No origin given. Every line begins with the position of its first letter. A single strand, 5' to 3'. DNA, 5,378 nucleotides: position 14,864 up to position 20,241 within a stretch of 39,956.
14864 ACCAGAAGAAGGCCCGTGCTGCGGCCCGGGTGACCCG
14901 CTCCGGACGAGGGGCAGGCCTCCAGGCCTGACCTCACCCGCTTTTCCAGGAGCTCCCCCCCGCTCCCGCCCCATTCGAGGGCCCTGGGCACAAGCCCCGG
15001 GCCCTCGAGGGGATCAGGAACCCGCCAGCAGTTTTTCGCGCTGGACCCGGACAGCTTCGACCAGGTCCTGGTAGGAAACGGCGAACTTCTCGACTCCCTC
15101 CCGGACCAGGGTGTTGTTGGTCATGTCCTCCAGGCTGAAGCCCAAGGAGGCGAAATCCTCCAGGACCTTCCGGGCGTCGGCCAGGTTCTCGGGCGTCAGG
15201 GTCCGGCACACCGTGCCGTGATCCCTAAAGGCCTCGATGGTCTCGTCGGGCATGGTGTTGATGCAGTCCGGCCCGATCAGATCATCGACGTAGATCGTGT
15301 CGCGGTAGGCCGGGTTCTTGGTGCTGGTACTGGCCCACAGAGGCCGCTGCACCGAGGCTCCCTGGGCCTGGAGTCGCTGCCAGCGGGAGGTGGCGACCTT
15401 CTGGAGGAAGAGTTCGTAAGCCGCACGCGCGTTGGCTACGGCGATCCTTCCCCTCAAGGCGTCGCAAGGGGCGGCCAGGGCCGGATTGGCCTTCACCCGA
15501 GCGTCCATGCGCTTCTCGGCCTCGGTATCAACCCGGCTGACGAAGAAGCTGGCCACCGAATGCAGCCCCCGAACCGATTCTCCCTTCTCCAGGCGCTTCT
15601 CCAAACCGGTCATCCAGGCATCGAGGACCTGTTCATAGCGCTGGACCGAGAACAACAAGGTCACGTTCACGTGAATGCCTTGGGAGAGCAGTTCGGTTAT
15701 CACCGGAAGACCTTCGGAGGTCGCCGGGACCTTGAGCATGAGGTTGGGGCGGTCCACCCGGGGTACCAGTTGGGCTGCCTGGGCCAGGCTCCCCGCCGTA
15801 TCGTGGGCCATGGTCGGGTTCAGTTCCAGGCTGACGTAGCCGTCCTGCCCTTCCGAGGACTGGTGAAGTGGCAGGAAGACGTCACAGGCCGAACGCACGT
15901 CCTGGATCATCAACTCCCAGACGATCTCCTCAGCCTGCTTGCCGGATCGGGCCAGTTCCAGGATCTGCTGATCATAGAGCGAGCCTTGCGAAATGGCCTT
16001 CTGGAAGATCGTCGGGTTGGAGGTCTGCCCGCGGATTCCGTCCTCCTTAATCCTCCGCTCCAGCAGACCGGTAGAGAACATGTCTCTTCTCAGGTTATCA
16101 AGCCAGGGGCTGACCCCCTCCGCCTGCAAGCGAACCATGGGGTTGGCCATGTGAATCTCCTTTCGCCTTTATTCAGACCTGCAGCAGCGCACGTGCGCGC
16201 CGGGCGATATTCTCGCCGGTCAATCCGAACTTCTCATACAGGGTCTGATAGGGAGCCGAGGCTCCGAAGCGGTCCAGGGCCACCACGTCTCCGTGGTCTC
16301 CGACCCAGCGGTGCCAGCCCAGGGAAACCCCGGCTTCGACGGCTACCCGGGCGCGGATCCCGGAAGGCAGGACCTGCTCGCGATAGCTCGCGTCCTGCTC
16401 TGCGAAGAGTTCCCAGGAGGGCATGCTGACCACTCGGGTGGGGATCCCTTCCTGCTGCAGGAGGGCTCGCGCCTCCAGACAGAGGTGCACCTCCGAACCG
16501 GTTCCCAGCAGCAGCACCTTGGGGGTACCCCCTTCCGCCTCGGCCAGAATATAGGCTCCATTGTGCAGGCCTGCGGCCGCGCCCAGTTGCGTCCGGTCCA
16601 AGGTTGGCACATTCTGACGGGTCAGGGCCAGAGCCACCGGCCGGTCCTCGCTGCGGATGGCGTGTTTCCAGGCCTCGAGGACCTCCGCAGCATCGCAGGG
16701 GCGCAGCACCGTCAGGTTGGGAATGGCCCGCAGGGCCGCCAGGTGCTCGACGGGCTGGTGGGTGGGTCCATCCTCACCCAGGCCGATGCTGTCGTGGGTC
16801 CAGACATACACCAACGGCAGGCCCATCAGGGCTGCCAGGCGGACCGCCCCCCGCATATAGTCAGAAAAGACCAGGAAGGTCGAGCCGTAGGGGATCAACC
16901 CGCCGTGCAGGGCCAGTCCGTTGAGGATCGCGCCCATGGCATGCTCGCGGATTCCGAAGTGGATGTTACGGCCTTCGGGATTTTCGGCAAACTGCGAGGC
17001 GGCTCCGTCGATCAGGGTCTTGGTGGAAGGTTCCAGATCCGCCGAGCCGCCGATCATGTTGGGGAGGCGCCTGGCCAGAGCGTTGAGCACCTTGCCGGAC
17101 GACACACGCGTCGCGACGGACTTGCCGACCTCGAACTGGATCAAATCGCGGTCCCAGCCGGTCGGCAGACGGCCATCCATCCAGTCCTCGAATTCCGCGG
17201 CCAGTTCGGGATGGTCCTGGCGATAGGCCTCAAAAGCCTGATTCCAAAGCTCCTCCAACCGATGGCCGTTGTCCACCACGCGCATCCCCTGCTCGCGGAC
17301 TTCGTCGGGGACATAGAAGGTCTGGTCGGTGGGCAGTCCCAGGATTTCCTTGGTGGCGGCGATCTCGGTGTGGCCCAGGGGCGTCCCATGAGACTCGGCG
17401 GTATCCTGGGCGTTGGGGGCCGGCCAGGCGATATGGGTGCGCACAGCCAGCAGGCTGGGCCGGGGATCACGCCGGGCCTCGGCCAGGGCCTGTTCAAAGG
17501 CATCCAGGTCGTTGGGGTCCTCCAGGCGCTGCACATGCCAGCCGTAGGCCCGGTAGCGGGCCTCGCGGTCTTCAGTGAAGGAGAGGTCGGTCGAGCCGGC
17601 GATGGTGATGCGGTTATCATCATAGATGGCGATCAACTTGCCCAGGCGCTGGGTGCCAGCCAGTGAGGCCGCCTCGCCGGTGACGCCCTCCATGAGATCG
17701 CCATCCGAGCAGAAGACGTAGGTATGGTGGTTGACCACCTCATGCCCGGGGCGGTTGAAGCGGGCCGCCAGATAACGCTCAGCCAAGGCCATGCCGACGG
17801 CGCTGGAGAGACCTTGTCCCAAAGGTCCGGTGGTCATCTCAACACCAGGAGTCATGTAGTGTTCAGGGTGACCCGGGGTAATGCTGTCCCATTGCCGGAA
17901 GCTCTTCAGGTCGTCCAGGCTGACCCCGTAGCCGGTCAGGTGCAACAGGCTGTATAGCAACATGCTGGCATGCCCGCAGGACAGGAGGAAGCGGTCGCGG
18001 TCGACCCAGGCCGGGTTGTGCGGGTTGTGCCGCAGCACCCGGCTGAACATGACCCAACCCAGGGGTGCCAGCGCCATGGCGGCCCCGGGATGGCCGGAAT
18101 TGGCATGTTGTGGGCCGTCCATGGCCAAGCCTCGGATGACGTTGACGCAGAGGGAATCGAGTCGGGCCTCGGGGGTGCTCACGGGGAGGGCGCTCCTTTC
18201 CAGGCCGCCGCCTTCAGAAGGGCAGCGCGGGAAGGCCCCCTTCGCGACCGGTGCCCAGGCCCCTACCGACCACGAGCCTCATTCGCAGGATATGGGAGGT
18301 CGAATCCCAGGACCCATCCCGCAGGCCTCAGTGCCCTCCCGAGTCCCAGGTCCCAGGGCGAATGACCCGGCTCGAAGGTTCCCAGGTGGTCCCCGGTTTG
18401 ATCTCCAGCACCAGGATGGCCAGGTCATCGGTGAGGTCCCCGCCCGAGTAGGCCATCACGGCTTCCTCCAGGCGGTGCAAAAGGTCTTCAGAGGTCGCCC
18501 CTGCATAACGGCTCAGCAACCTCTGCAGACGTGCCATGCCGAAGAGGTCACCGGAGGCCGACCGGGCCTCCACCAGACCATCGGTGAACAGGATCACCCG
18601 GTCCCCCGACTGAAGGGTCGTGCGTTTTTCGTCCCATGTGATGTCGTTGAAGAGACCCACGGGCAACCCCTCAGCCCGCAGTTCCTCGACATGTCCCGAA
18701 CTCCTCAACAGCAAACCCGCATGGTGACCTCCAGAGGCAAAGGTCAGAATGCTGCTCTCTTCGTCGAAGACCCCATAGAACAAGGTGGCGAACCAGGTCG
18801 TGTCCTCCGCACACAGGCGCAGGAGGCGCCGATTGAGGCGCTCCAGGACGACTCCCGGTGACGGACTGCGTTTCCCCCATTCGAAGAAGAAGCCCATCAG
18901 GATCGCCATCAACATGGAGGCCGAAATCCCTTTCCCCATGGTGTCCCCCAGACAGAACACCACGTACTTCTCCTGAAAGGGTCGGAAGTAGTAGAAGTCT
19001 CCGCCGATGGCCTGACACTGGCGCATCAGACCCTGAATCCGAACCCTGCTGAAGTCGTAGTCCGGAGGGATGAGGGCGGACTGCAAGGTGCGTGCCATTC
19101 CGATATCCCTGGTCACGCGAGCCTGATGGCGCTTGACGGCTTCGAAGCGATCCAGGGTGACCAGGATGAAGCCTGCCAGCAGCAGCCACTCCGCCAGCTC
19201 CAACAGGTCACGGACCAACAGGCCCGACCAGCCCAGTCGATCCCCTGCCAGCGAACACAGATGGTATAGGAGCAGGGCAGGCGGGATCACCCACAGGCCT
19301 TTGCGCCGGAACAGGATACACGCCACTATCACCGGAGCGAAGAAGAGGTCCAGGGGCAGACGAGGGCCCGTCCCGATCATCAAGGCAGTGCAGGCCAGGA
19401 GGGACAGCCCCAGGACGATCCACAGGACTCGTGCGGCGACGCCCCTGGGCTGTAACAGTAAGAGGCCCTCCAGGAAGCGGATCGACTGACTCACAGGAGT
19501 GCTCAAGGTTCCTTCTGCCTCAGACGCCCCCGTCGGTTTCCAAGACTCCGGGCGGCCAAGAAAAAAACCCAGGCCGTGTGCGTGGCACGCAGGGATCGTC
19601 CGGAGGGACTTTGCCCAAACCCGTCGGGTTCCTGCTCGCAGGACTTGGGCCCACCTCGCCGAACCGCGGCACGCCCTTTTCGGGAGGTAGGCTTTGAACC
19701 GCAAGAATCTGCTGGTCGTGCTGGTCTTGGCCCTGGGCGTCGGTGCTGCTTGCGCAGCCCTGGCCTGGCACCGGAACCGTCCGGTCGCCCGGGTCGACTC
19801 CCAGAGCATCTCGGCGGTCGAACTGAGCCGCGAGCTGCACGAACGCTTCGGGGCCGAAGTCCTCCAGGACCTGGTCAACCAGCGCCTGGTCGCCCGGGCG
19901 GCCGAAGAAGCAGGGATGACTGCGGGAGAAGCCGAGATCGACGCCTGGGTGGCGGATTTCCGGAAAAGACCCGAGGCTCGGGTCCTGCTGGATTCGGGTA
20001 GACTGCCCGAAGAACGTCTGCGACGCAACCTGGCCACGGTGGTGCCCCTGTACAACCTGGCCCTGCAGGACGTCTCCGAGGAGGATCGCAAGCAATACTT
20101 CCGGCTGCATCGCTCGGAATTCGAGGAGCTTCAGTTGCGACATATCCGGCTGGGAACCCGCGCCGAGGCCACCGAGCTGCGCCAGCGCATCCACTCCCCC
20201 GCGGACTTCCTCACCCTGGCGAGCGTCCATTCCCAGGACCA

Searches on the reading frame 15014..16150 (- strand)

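Call 18: search_protein_families(library=pfam, proteins=[window:15014-16150:-], max_evalue=0.0001)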
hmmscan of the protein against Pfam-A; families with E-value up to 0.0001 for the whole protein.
window:15014-16150:- (378 aa): 1 family
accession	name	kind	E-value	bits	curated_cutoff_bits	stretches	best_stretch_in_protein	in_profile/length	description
PF00923.25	TAL_FSA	-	1.7e-77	261.1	27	1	16-365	2-283/285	Transaldolase/Fructose-6-phosphate aldolase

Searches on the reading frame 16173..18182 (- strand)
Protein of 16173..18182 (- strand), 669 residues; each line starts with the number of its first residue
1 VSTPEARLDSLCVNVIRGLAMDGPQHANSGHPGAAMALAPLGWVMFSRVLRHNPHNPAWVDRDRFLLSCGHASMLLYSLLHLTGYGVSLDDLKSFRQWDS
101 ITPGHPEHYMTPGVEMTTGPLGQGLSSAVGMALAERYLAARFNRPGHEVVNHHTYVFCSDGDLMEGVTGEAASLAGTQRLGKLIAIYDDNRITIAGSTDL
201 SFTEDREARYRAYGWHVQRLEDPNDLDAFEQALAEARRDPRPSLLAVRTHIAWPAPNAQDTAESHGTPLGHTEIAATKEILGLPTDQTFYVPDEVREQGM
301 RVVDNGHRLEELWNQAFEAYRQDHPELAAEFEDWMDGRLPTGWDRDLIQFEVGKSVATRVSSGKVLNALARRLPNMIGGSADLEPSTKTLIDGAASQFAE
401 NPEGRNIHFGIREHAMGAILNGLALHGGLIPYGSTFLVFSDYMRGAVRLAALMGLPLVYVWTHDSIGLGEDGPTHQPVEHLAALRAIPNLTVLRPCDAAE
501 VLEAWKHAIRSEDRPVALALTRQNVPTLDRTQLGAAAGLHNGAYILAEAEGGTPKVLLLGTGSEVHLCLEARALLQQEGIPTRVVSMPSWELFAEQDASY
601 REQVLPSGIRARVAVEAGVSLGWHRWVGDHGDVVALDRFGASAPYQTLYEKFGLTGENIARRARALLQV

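Call 18: search_protein_families(library=pfam, proteins=[window:16173-18182:-], max_evalue=0.0001)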
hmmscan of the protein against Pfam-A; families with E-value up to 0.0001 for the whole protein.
window:16173-18182:- (669 aa): 4 families
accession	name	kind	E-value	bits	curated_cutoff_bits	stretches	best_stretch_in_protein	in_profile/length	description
PF00456.26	Transketolase_N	-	1.3e-136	455.4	22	1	9-340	2-334/334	Transketolase, thiamine diphosphate binding domain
PF02779.29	Transket_pyr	-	2e-58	197.3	27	1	355-526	2-173/174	Transketolase, pyrimidine binding domain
PF22613.1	Transketolase_C_1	-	5.1e-44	149.5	27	1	542-655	1-113/113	Transketolase-like TK C-terminal domain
PF02780.25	Transketolase_C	-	8.1e-13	48.8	25.9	1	553-659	9-124/124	Transketolase, C-terminal domain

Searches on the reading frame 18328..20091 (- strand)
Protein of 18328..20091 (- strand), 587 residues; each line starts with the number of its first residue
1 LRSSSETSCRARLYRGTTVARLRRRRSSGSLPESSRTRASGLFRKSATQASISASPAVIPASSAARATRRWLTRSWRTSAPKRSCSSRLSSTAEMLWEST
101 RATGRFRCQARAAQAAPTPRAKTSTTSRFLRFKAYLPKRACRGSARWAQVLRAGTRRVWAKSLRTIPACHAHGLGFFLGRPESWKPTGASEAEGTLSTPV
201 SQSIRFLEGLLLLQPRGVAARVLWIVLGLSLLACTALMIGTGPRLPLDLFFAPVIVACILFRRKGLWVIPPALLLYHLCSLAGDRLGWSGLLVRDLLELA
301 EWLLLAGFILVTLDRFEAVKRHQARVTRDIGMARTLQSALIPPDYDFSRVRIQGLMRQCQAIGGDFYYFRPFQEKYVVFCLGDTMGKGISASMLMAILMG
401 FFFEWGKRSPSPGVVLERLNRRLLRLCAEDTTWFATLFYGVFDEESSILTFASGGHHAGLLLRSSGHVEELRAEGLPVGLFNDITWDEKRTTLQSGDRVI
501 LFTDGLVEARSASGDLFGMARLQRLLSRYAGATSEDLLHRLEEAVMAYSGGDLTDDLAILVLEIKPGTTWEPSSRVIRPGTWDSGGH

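Call 18: search_protein_families(library=pfam, proteins=[window:18328-20091:-], max_evalue=0.0001)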
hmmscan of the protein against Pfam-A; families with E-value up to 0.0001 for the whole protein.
window:18328-20091:- (587 aa): 1 family
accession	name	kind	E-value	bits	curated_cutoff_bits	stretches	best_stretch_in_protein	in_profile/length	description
PF07228.17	SpoIIE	-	3e-45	155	25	1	374-564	2-191/192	Stage II sporulation protein E (SpoIIE)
